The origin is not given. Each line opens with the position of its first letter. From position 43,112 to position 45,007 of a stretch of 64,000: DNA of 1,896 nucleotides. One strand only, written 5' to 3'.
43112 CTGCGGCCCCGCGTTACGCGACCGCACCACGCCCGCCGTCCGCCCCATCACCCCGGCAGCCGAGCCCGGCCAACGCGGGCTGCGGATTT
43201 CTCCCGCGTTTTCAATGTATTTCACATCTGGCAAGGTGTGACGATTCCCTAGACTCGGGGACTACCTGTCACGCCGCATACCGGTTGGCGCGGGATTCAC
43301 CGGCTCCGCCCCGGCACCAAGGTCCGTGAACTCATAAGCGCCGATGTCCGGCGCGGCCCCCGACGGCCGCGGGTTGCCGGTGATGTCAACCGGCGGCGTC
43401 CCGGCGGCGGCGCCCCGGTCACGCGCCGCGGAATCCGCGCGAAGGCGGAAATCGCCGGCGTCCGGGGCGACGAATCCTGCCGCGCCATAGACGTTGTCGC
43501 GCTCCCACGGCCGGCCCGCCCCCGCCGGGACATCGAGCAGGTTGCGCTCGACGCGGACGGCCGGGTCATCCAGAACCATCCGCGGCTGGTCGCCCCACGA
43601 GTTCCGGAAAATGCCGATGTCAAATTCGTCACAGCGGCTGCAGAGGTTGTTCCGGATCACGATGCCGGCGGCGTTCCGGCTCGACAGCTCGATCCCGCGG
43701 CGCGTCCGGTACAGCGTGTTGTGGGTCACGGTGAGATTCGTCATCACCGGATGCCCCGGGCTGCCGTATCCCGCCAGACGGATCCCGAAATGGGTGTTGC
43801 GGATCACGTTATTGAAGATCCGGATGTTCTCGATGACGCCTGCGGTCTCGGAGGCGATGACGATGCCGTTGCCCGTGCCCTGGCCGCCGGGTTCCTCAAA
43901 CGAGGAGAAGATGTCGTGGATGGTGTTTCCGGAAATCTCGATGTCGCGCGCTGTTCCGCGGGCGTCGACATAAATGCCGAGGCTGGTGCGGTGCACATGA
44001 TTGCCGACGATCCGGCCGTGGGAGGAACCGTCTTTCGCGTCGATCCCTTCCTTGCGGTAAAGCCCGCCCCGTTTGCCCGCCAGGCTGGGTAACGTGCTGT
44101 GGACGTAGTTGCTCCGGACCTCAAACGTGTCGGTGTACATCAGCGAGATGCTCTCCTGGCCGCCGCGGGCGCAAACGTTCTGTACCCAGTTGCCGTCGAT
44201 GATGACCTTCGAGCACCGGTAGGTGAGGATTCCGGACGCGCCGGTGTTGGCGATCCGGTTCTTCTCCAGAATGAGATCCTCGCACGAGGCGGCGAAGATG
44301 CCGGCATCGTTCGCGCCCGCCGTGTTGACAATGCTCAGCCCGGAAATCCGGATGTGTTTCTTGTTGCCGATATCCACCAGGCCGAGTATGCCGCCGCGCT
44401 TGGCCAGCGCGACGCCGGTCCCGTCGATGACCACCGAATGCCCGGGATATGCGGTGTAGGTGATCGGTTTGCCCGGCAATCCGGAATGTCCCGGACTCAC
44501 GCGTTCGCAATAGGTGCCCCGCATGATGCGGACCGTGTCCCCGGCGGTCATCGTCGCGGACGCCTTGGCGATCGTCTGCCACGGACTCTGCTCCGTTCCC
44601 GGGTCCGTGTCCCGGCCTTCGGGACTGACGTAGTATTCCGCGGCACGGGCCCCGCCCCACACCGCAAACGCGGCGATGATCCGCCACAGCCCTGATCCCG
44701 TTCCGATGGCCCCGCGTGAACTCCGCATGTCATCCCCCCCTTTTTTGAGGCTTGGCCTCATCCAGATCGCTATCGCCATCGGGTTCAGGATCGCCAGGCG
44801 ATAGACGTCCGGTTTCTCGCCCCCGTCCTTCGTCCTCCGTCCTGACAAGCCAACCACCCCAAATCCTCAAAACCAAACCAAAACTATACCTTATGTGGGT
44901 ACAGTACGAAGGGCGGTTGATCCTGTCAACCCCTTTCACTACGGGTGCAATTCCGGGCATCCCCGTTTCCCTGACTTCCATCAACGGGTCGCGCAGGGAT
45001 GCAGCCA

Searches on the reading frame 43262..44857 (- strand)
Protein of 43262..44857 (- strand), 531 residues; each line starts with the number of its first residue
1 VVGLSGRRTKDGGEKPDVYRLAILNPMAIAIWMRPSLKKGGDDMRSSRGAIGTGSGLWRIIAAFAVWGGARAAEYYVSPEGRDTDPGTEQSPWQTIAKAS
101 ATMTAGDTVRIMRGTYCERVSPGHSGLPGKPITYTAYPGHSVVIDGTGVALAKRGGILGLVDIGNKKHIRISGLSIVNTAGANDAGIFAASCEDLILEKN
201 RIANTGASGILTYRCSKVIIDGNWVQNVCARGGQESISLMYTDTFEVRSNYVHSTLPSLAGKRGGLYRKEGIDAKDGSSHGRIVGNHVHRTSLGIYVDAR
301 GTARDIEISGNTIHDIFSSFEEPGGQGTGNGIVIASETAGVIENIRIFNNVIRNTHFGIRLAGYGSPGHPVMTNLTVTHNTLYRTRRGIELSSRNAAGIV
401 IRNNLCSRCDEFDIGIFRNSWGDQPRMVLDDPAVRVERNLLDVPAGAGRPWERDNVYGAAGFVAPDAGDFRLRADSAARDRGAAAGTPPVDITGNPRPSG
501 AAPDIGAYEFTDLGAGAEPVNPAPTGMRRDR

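Call 84: search_protein_families(library=pfam, proteins=[window:43262-44857:-], max_evalue=0.001)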
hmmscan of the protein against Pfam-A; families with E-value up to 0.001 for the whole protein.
window:43262-44857:- (531 aa): 5 families
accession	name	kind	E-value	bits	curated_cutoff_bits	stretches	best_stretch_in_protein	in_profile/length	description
PF13229.12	Beta_helix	-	1.6e-16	60.8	25.9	2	163-316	5-137/158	Right handed beta helix region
PF05048.19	NosD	-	2.5e-13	50.4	23.6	2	162-312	42-168/212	Periplasmic copper-binding protein (NosD)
PF22842.2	Pel9A-like_beta_helix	-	2.7e-06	27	25.2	1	73-117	9-53/370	Pel9A-like, right handed beta helix region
PF07602.17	DUF1565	-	5.1e-06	26.4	20.3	1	81-118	3-40/257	Protein of unknown function (DUF1565)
PF08480.16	Disaggr_assoc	-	0.00084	19.8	22.6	0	343-401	2-59/194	Disaggregatase related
